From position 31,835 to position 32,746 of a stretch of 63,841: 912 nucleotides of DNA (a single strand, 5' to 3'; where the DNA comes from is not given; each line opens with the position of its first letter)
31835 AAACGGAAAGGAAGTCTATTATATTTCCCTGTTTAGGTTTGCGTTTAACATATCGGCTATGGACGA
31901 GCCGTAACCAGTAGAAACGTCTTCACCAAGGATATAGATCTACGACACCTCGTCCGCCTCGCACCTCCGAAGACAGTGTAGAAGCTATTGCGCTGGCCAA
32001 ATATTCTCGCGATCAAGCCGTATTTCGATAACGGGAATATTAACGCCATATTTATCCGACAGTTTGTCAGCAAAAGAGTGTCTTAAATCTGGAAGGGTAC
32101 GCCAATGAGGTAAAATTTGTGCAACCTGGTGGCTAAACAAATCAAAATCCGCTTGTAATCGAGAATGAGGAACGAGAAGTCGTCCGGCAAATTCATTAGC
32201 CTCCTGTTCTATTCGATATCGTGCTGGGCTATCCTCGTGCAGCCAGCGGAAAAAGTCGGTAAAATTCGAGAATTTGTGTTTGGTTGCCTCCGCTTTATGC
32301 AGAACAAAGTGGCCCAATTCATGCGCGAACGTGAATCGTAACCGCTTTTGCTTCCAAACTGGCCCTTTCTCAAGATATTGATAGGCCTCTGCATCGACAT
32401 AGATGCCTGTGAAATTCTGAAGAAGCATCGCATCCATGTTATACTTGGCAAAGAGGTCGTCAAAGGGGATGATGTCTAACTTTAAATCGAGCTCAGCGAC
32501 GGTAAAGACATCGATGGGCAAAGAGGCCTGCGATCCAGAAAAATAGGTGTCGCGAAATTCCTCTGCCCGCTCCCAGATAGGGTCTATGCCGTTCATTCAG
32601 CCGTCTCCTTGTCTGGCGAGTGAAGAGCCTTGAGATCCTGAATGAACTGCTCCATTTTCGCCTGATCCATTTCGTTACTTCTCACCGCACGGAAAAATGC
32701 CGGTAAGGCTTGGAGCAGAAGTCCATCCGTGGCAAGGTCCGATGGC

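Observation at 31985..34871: Uncharacterised four-gene cassette: 383-aa orphan, DUF429 RNase-H-fold nuclease, XRE repressor and ImmA/IrrE protease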

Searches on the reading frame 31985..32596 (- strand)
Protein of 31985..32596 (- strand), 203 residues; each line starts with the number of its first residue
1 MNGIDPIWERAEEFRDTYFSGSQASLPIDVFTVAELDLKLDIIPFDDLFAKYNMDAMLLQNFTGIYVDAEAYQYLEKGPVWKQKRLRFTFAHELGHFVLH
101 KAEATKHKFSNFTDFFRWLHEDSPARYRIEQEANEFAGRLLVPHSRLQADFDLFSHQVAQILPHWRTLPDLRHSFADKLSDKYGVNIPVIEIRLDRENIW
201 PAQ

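Call 3: search_protein_families(library=pfam, proteins=[window:31985-32596:-], max_evalue=0.1)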
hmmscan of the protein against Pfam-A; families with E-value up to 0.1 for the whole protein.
window:31985-32596:- (203 aa): 1 family
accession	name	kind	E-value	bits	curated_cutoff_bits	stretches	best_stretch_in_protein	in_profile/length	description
PF06114.19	Peptidase_M78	-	2.9e-09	37.2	22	1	84-185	40-113/123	IrrE N-terminal-like domain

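Call 4: search_protein_families(library=padloc, proteins=[window:31985-32596:-], max_evalue=0.1)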
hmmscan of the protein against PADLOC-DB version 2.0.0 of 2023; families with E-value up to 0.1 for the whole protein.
window:31985-32596:- (203 aa): 18 families
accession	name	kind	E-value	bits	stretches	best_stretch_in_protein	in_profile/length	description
PDLC04141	capP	-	4.4e-16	57.1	1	25-152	19-123/242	capP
PDLC03953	RmrA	-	9.7e-10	36.2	1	82-151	204-253/373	-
PDLC03954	RmrA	-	1.8e-09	35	1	85-151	207-261/380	-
PDLC03949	RmrA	-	2.6e-09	34.4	1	84-152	187-236/363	-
PDLC03952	RmrA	-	9.1e-09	32.6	1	84-151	218-273/395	-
PDLC03945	RmrA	-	3.7e-08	31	1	85-156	207-265/394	-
PDLC03947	RmrA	-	4.2e-08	30.4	1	84-160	206-268/383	-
PDLC03944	RmrA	-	7.3e-07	26.6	1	84-153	197-254/384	-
PDLC03943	RmrA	-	7.5e-07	26.5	2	84-106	190-212/370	-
PDLC03948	RmrA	-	2.1e-06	24.9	1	83-151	204-260/397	-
PDLC03946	RmrA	-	4.2e-06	23.7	1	83-154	187-240/357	-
PDLC03951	RmrA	-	6.1e-05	20.1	1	84-152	203-257/400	-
PDLC03955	RmrA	-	7.6e-05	20.1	1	83-101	211-229/371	-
PDLC04776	PDC-M69B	-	0.001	16.8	1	87-156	82-143/272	-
PDLC01234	Cas12a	-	0.0023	13.7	1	73-179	115-222/1237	Cas12a_M13_V-A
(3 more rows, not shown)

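Call 5: search_protein_families(library=ncbifam, proteins=[window:31985-32596:-], max_evalue=0.1)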
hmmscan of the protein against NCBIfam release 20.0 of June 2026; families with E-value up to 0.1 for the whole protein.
window:31985-32596:- (203 aa): 1 family
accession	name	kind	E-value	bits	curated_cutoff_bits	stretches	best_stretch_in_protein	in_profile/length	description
NF052239.1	antitox_spr1629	equivalog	4.8e-07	29.2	335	1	85-156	207-265/377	spr1629 family repressor/antitoxin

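Call 45: find_homologous_proteins(query=window:31985-32596:-, max_evalue=0.001)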
Query window:31985-32596:- (203 aa): 455 proteins with E <= 0.001 among 572 candidates; the best 120 are listed.
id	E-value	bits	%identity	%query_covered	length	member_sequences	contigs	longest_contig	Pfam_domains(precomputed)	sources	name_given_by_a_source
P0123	1.6e-121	422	89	100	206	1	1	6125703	PF06114.20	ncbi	-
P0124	9.4e-120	416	89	100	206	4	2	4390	PF06114.20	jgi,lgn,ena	-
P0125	1.4e-115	403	86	100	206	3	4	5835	PF06114.20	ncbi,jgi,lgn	jgi:Zn-dependent peptidase ImmA (M78 family)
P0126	1.6e-106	373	81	100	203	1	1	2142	PF06114.20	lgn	-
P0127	1.9e-97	344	74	100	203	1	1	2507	PF06114.20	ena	-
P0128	2.2e-97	343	73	100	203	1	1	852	PF06114.20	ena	-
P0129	1.9e-95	337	75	99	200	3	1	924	PF06114.20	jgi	jgi:Zn-dependent peptidase ImmA (M78 family)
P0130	3.5e-94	333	72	100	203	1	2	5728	PF06114.20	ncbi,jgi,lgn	jgi:Zn-dependent peptidase ImmA (M78 family)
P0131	2.0e-93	330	70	100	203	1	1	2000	PF06114.20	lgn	-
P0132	2.1e-93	330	71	100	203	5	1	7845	PF06114.20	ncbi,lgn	-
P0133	3.1e-93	330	69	100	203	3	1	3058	PF06114.20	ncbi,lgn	-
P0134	6.9e-92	325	70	100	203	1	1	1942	PF06114.20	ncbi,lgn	-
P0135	2.2e-86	307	66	100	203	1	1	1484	PF06114.20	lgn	-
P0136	5.2e-84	300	65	100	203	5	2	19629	PF06114.20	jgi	jgi:Zn-dependent peptidase ImmA (M78 family)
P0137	6.6e-82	293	62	100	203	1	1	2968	PF06114.20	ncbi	-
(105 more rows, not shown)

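Call 47: find_encoding_contigs(protein=P0123, flank=10000, max_places=2)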
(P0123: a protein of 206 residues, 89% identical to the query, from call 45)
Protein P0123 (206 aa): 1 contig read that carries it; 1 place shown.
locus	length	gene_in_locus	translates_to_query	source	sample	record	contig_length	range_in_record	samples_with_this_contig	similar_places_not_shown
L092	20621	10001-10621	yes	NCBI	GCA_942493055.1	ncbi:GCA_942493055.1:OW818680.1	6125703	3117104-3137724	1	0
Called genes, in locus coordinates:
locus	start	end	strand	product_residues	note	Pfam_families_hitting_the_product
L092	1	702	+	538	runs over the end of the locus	PF00884:Sulfatase, PF01663:Phosphodiest (faint), PF16347:SGSH_C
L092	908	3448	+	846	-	PF04313:HSDR_N (faint), PF13588:HSDR_N_2 (weak), PF00270:DEAD, PF04851:ResIII, PF18766:SWI2_SNF2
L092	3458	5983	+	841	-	PF02384:N6_Mtase, PF07669:Eco57I (faint), PF01420:Methylase_S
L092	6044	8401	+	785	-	PF05014:Nuc_deoxyrib_tr (faint)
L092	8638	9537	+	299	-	PF01582:TIR, PF08937:ThsB_TIR, PF13676:TIR_2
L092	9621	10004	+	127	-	PF12844:HTH_19 (weak), PF13560:HTH_31 (weak)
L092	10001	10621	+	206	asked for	PF06114:Peptidase_M78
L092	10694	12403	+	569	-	PF00884:Sulfatase, PF01663:Phosphodiest, PF16347:SGSH_C (weak)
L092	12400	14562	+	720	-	PF00884:Sulfatase, PF01663:Phosphodiest (faint), PF16347:SGSH_C (faint)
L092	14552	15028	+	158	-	PF20434:BD-FAE (faint)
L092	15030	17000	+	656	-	-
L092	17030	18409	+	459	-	PF00884:Sulfatase, PF01663:Phosphodiest (faint), PF16347:SGSH_C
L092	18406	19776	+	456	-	PF00884:Sulfatase, PF16347:SGSH_C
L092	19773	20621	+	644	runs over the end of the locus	PF00884:Sulfatase, PF16347:SGSH_C, PF00754:F5_F8_type_C, PF22633:F5_F8_type_C_2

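Call 48: find_related_loci(query=A2, collection=metagenome_contigs, flank=10000)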
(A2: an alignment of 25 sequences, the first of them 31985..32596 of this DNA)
Query A2 (203 aa) in metagenome_contigs; peptide patterns used: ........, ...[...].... (x = any residue, [..] = any of these).
600 stretches matched a pattern (row limit reached: there are more); 273 encode a relative of the query (tblastn E <= 1e-3); the best 80 are kept; 80 distinct loci.
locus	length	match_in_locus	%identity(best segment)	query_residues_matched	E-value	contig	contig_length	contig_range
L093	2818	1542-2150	69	1-203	5e-99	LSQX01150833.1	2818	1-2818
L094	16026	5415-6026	63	1-203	1e-84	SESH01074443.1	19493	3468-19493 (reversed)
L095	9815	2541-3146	58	1-202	3e-78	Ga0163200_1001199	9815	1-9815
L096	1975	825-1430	57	1-202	1e-78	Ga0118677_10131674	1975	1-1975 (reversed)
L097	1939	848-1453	57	1-202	1e-78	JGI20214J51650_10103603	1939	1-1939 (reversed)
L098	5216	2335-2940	56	1-202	3e-75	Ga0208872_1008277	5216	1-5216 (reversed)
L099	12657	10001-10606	56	1-202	2e-74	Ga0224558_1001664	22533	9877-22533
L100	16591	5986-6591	56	1-202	2e-74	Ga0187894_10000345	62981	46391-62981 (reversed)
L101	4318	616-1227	55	1-203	8e-74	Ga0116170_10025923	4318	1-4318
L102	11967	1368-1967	56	1-200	3e-73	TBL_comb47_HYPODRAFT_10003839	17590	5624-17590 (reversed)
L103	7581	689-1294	56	1-202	2e-72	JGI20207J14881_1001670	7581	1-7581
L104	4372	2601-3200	53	1-200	2e-71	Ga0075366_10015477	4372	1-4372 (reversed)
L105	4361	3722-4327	55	1-202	3e-71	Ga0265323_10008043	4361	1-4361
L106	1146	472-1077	53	1-202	1e-75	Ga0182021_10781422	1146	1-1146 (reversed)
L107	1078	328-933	52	1-202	6e-76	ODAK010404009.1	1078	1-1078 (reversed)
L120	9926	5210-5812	48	2-202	3e-61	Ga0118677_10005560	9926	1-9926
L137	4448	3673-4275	46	1-202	1e-58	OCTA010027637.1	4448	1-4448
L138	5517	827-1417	48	7-203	1e-58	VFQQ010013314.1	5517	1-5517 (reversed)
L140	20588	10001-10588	49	7-202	2e-58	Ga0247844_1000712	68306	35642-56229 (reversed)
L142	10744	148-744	48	4-202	3e-58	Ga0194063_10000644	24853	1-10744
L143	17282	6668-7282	47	3-203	6e-58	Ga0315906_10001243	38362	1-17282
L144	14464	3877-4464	48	7-202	8e-58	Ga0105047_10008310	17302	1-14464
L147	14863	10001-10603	47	1-202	1e-57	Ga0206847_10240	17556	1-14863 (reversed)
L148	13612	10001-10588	47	7-202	2e-57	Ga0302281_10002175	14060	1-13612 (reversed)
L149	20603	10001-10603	47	1-202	4e-59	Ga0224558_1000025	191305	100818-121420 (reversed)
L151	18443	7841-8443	44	2-202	5e-56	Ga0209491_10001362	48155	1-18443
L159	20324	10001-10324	74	1-111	6e-54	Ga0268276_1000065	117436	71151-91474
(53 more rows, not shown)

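Call 55: search_protein_families(library=pfam, proteins=[L100:2307-5489:+, L143:2936-5854:+, L144:38-3169:+, L151:1835-4498:+, L151:4495-6681:+, L140:4128-6920:+, L147:4377-7280:+, L149:5490-7943:+, L120:1613-3967:+, L137:787-2955:+], max_evalue=0.001)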
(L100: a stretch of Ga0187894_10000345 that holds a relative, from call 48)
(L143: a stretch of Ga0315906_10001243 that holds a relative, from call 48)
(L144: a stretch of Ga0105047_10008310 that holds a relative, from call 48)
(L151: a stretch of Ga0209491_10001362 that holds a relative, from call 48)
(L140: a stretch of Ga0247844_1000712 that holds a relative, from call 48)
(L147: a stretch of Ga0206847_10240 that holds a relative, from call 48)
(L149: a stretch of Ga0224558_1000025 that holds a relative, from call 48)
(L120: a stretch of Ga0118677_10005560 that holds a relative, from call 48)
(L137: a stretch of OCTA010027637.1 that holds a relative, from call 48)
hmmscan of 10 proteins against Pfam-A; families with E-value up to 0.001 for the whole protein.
L100:2307-5489:+ (1060 aa): 6 families
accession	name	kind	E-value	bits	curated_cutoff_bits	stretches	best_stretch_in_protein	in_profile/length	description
PF20473.4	MmeI_Mtase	-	2.8e-26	92.7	27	1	378-645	7-257/259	MmeI, DNA-methyltransferase domain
PF20464.3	MmeI_N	-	3.4e-14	54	27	1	1-191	1-180/181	MmeI, N-terminal domain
PF20465.4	MmeI_hel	-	6.3e-13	49.7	27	1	216-284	3-75/75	MmeI, helicase spacer domain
PF07669.17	Eco57I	-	1.4e-06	28.9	25.3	1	438-582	2-129/171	Eco57I restriction-modification methylase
PF20466.3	MmeI_TRD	-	3.6e-06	26.9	27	1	806-868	146-205/207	MmeI, target recognition domain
PF20467.3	MmeI_C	-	0.00017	22.2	27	1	979-1031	21-75/83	MmeI, C-terminal domain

L143:2936-5854:+ (972 aa): 6 families
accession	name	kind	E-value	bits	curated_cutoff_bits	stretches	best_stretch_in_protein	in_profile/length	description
PF07669.17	Eco57I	-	5.7e-39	134.4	25.3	1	465-653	1-169/171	Eco57I restriction-modification methylase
PF02384.22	N6_Mtase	-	2.9e-16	60.1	20.4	1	329-673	4-236/311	N-6 DNA Methylase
PF20473.4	MmeI_Mtase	-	4.3e-13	49.5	27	1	399-575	19-149/259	MmeI, DNA-methyltransferase domain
PF12950.13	TaqI_C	-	6e-11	43.1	26.5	1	775-897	2-118/118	TaqI-like C-terminal specificity domain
PF04313.20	HSDR_N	-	2e-09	38.1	25.1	0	60-134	114-193/198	Type I restriction enzyme R protein N terminus (HSDR_N)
PF01170.24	UPF0020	-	0.00094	19.4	22.3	0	402-482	31-94/197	RMKL-like, methyltransferase domain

L144:38-3169:+ (1043 aa): 5 families
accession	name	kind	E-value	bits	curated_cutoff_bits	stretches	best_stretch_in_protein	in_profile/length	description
PF11867.13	T1RH-like_C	-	9.1e-115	384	26.8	1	711-1037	2-327/329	Type I restriction enzyme HindI endonuclease subunit-like, C-terminal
PF18766.7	SWI2_SNF2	-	1.8e-72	244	26.7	1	246-509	1-219/221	SWI2/SNF2 ATPase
PF04313.20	HSDR_N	-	4e-43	148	25.1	1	2-187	25-197/198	Type I restriction enzyme R protein N terminus (HSDR_N)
PF22679.2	T1R_D3-like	-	3.1e-22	80.1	27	1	622-693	83-156/158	Type I restriction enzyme subunit R domain 3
PF04851.21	ResIII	-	6.2e-14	52.7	22.5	1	285-446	22-163/164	Type III restriction enzyme, res subunit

L151:1835-4498:+ (887 aa): 7 families
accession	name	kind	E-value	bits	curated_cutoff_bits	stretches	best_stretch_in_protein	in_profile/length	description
PF20473.4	MmeI_Mtase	-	3.9e-102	341.3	27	1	328-580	6-258/259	MmeI, DNA-methyltransferase domain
PF20466.3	MmeI_TRD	-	5.6e-72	241.9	27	1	598-801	2-207/207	MmeI, target recognition domain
PF20464.3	MmeI_N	-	6.5e-26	92.2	27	1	5-157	5-179/181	MmeI, N-terminal domain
PF20465.4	MmeI_hel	-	3.3e-23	82.7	27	1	169-244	1-75/75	MmeI, helicase spacer domain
PF20467.3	MmeI_C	-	1e-22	80.5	27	1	802-878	2-78/83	MmeI, C-terminal domain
PF07669.17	Eco57I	-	2.7e-07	31.3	25.3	1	390-527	2-144/171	Eco57I restriction-modification methylase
PF02384.22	N6_Mtase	-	5.5e-06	26.3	20.4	1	333-523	38-188/311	N-6 DNA Methylase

L151:4495-6681:+ (728 aa): 1 family
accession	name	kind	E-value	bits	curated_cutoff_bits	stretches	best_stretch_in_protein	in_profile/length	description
PF01935.23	DUF87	-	5.7e-06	27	23.2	1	396-458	3-66/220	Helicase HerA, central domain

L140:4128-6920:+ (930 aa): 6 families
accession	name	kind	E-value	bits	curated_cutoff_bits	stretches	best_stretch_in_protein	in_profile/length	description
PF20473.4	MmeI_Mtase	-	1.2e-115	385.6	27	1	326-607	1-258/259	MmeI, DNA-methyltransferase domain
PF20466.3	MmeI_TRD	-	4.3e-81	271.7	27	1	630-834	2-207/207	MmeI, target recognition domain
PF20464.3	MmeI_N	-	3.7e-32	112.5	27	1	1-159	1-180/181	MmeI, N-terminal domain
PF20465.4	MmeI_hel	-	9.1e-27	94.1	27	1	171-251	1-75/75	MmeI, helicase spacer domain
PF20467.3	MmeI_C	-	9e-20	71.1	27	1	837-914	4-81/83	MmeI, C-terminal domain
PF02384.22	N6_Mtase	-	1.8e-06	28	20.4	0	344-414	46-103/311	N-6 DNA Methylase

L147:4377-7280:+ (967 aa): 11 families
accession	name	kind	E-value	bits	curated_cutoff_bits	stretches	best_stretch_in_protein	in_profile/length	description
PF05231.19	MASE1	-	1.9e-37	129.4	29.8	1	47-324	4-293/299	MASE1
PF02518.31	HATPase_c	-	1.6e-23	83.7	26.4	1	699-819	2-109/111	Histidine kinase-, DNA gyrase B-, and HSP90-like ATPase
PF13426.13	PAS_9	-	9.8e-19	68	27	1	352-447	2-103/103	PAS domain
PF00072.30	Response_reg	-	1.4e-18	67.5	30.2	1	844-957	1-111/111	Response regulator receiver domain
PF00989.32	PAS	-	4.1e-10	40.1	22.6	1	342-437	2-103/113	PAS fold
PF08448.16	PAS_4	-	2e-09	38.1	23.1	1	355-450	10-110/110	PAS fold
PF00512.31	HisKA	-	3.1e-09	37.2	26.9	1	593-655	3-64/66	His Kinase A (phospho-acceptor) domain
PF13188.13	PAS_8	-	1.4e-08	34.7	21.8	1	341-394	1-55/65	PAS domain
PF12860.13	PAS_7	-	3.5e-07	30.8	27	1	471-580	6-114/115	PAS fold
PF08447.18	PAS_3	-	3.6e-05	24.4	25.6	1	363-435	2-80/89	PAS fold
PF13596.12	PAS_10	-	0.00051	21.1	22.1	0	347-425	6-85/106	PAS domain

L149:5490-7943:+ (817 aa): 4 families
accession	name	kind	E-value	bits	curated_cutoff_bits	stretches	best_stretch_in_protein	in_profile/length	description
PF00176.29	SNF2-rel_dom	-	5.3e-36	124.6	24.9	1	325-557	20-260/290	SNF2-related domain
PF00271.37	Helicase_C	-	9.7e-15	55.2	23.5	1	618-715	12-110/110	Helicase conserved C-terminal domain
PF04851.21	ResIII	-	6.2e-14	52.7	22.5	1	308-460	6-163/164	Type III restriction enzyme, res subunit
PF00270.35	DEAD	-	1.3e-06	28.6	26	1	325-465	17-165/167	DEAD/DEAH box helicase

L120:1613-3967:+ (784 aa): 11 families
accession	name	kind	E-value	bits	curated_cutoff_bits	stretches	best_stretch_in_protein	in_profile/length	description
PF00069.31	Pkinase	-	1.1e-33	117.3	31.7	1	24-290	2-256/263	Protein kinase domain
PF07714.23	PK_Tyr_Ser-Thr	-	6.4e-30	104.8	23.1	1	25-288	3-251/258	Protein tyrosine and serine/threonine kinase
PF13374.12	TPR_10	-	6.1e-29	99.6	27.5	2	496-531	2-37/42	Tetratricopeptide repeat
PF13424.12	TPR_12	-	4.4e-23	81.7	30.1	2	496-574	3-76/77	Tetratricopeptide repeat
PF00515.34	TPR_1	-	3.3e-16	58.8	27.8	0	497-527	2-32/34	Tetratricopeptide repeat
PF13414.12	TPR_11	-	1.2e-14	54.1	26.8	0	507-528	5-26/42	TPR repeat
PF13181.12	TPR_8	-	2.7e-13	49.4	25.7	0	681-712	1-32/34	Tetratricopeptide repeat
PF07719.23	TPR_2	-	3.2e-09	36.6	27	0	497-526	2-31/34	Tetratricopeptide repeat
PF24885.1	TPR_NPHP3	-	5.3e-09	36.3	100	0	486-630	90-223/239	Nephrocystin-3 TPR domain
PF13176.12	TPR_7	-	1.4e-07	31.5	27.9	0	503-527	6-30/36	Tetratricopeptide repeat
PF25068.1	ARM_TT21_4th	-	1.2e-06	29.3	30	0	613-641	15-43/153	Tetratricopeptide repeat protein 21 forth ARM domain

L137:787-2955:+ (722 aa): 2 families
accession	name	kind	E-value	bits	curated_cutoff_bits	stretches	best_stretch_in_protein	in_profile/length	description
PF07971.18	Glyco_hydro_92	-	2.7e-119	399.6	24.6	1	274-721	2-462/464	Glycosyl hydrolase family 92 catalytic domain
PF17678.7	Glyco_hydro_92N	-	1.4e-39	136.8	34.5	1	31-267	1-236/236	Glycosyl hydrolase family 92 N-terminal domain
